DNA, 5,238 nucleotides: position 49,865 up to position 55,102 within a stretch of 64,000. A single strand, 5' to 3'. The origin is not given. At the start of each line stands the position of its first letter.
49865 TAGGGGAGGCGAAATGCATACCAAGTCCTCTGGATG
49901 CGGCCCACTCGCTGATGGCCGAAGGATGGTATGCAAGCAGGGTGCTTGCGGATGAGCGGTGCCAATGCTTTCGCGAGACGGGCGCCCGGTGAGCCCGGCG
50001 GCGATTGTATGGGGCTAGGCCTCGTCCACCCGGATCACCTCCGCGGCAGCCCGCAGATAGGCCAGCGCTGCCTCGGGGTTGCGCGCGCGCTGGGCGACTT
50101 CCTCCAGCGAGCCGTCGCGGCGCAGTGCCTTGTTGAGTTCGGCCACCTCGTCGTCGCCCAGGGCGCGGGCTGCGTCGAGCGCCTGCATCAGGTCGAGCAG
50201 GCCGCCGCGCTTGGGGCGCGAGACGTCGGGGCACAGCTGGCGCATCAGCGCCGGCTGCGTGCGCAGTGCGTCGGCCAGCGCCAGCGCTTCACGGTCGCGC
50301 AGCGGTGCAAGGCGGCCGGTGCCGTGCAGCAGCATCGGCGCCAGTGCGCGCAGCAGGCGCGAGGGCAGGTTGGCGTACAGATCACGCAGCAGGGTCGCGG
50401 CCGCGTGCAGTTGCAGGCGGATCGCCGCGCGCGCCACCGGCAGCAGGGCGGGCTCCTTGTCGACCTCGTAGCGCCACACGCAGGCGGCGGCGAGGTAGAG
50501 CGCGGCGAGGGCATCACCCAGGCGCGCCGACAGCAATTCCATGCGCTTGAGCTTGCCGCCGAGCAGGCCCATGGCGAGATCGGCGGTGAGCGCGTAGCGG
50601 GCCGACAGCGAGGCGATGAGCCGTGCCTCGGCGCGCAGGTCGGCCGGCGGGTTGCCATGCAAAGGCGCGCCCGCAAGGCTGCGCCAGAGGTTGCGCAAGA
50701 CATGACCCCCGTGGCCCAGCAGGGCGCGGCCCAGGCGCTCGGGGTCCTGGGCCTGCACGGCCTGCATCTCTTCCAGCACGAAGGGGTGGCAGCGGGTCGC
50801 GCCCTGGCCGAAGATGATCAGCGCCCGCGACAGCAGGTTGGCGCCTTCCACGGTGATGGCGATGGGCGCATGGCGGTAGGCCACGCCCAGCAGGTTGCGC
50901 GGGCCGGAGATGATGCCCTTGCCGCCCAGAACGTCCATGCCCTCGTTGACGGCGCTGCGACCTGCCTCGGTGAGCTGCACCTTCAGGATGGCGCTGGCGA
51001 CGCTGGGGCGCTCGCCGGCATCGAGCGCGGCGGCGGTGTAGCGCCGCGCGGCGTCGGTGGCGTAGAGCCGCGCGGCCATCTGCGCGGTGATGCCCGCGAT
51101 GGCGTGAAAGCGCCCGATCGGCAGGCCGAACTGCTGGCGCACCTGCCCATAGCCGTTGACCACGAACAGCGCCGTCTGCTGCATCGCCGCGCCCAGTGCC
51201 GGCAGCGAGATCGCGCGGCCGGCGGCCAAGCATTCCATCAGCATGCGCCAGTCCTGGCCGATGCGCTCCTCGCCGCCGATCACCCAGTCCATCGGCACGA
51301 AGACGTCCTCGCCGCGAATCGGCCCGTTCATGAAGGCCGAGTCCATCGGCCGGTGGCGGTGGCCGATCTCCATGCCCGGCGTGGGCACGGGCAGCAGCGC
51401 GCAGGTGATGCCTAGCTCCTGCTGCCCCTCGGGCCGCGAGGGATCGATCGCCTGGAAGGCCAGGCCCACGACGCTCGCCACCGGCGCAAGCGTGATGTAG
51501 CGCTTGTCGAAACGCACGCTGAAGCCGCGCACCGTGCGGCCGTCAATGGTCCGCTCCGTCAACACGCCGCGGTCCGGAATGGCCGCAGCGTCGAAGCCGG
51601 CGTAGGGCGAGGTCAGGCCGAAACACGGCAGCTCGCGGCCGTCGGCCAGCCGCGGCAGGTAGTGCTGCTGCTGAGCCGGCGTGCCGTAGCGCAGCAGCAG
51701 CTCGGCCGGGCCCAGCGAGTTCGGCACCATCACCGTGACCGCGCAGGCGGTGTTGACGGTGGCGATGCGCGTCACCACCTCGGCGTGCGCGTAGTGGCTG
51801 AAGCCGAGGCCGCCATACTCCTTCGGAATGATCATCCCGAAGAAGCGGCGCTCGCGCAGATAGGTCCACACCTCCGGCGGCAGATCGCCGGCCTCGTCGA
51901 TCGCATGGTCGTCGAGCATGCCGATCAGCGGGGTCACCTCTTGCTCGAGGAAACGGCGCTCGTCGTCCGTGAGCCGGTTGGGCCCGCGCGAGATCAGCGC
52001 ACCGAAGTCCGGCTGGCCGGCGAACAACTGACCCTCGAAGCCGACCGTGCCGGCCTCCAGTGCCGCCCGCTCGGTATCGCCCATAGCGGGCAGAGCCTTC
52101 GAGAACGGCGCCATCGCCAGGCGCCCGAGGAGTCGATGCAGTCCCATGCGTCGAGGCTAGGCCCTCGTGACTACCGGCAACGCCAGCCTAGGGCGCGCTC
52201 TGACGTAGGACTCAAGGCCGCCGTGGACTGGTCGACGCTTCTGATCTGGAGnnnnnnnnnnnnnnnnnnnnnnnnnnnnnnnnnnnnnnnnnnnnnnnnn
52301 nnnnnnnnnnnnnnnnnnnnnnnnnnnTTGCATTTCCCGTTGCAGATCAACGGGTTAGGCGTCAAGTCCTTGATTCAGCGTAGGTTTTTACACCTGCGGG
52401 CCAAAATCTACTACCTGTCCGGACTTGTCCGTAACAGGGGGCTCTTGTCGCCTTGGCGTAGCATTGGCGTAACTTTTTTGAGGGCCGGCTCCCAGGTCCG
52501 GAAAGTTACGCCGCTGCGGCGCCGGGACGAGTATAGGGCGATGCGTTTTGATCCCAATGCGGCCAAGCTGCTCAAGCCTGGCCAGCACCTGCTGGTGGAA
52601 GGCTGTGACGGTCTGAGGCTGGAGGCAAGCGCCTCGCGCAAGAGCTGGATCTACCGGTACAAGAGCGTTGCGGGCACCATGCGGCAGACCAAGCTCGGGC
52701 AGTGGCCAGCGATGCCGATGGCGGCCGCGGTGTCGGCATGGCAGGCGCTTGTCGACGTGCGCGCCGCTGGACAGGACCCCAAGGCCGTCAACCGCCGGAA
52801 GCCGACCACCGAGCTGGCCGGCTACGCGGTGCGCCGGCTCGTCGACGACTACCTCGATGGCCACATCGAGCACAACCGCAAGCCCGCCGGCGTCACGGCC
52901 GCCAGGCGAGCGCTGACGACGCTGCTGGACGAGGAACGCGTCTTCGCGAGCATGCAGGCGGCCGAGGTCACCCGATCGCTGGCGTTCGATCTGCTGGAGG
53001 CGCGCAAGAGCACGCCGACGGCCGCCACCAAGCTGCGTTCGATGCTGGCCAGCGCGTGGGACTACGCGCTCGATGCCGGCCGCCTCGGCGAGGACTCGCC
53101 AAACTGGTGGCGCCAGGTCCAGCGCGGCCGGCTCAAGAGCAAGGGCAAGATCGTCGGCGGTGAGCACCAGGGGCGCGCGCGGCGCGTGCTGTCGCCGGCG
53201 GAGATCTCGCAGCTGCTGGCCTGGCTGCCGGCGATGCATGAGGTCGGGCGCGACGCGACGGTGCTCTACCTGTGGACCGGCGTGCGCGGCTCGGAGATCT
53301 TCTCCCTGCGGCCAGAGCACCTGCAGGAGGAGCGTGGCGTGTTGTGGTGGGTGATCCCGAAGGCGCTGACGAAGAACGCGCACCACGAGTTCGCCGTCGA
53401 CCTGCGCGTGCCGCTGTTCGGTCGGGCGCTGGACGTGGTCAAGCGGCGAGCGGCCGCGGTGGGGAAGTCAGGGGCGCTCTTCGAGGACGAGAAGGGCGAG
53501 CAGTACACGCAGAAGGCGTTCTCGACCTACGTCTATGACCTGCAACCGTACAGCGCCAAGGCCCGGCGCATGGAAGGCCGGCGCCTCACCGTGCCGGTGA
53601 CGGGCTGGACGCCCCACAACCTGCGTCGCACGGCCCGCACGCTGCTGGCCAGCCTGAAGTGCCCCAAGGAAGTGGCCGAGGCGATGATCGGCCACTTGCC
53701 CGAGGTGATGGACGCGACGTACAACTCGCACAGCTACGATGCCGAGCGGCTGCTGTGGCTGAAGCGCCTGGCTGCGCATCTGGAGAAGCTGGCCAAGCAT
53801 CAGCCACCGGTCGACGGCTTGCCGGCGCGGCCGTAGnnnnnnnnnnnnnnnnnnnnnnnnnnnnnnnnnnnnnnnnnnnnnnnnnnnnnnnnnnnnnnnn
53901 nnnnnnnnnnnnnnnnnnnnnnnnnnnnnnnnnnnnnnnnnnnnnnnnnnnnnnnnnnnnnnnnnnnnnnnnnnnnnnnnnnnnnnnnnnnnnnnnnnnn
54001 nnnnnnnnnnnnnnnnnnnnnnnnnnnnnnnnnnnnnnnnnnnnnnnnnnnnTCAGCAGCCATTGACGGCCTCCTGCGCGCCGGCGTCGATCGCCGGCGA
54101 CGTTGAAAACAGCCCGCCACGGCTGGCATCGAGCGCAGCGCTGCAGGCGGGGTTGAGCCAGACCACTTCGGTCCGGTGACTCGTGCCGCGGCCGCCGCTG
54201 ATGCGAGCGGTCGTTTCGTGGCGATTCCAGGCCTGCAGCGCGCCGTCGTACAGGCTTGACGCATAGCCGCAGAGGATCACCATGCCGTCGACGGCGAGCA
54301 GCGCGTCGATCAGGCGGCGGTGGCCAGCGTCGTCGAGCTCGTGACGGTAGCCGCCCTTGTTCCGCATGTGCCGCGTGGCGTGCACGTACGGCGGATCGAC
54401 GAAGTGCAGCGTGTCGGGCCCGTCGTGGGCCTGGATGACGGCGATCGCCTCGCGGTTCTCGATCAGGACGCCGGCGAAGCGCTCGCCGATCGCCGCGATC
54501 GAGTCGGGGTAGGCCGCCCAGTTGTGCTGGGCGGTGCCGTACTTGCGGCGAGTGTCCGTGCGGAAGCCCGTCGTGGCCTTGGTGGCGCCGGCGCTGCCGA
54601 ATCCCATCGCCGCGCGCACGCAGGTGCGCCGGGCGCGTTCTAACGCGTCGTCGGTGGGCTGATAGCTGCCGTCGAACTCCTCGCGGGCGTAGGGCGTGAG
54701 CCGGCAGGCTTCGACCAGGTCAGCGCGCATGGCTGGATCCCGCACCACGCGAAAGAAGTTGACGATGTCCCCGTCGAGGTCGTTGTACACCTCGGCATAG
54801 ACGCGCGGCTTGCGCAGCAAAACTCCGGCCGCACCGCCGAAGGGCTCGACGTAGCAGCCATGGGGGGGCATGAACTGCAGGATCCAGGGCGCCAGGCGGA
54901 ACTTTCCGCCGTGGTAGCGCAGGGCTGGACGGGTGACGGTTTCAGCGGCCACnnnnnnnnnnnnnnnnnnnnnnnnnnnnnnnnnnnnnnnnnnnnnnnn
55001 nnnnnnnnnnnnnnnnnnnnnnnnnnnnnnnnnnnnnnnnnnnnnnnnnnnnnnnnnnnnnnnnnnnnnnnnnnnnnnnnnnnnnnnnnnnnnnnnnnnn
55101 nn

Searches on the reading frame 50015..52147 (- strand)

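Call 53: search_protein_families(library=pfam, proteins=[window:50015-52147:-], max_evalue=0.00001)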
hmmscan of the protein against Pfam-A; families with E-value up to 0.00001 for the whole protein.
window:50015-52147:- (710 aa): 3 families
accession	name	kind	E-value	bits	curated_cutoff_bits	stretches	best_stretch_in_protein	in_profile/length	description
PF09317.16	ACDH_C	-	1.3e-39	137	25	1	451-663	1-226/284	Acyl-CoA dehydrogenase, C-terminal, bacterial type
PF02771.21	Acyl-CoA_dh_N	-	3.3e-22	79.4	22.9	1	61-170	9-112/113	Acyl-CoA dehydrogenase, N-terminal domain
PF00441.29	Acyl-CoA_dh_1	-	7.5e-15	55.8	22.4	1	300-443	4-144/150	Acyl-CoA dehydrogenase, C-terminal domain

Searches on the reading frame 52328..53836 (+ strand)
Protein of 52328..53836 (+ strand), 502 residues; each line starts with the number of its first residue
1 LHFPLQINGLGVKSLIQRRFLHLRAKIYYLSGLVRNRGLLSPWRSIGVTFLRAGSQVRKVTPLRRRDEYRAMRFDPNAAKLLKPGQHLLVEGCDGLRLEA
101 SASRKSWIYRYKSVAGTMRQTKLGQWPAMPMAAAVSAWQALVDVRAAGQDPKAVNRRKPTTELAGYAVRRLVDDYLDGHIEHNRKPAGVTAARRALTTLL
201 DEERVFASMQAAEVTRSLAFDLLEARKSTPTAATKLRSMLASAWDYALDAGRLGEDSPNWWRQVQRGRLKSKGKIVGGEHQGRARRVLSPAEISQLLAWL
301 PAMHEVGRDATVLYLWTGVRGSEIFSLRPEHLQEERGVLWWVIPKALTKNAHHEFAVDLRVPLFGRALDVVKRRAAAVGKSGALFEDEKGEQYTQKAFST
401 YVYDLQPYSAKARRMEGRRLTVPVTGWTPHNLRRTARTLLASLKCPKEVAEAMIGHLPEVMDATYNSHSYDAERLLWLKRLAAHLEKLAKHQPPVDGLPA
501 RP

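Call 53: search_protein_families(library=pfam, proteins=[window:52328-53836:+], max_evalue=0.00001)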
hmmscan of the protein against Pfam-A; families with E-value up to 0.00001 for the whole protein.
window:52328-53836:+ (502 aa): 2 families
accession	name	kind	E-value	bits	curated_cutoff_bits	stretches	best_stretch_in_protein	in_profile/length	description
PF13356.12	Arm-DNA-bind_3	-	3.2e-09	37.2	27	1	91-157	19-82/83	Arm DNA-binding domain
PF00589.27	Phage_integrase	-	9.6e-09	35.7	27.1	1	287-469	2-169/172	Phage integrase family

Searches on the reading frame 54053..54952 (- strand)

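Call 53: search_protein_families(library=pfam, proteins=[window:54053-54952:-], max_evalue=0.00001)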
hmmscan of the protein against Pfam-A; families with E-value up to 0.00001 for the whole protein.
window:54053-54952:- (299 aa): 1 family
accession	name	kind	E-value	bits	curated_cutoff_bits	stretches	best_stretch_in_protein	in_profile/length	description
PF02086.21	MethyltransfD12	-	9e-16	58.8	22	1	13-217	1-213/253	D12 class N6 adenine-specific DNA methyltransferase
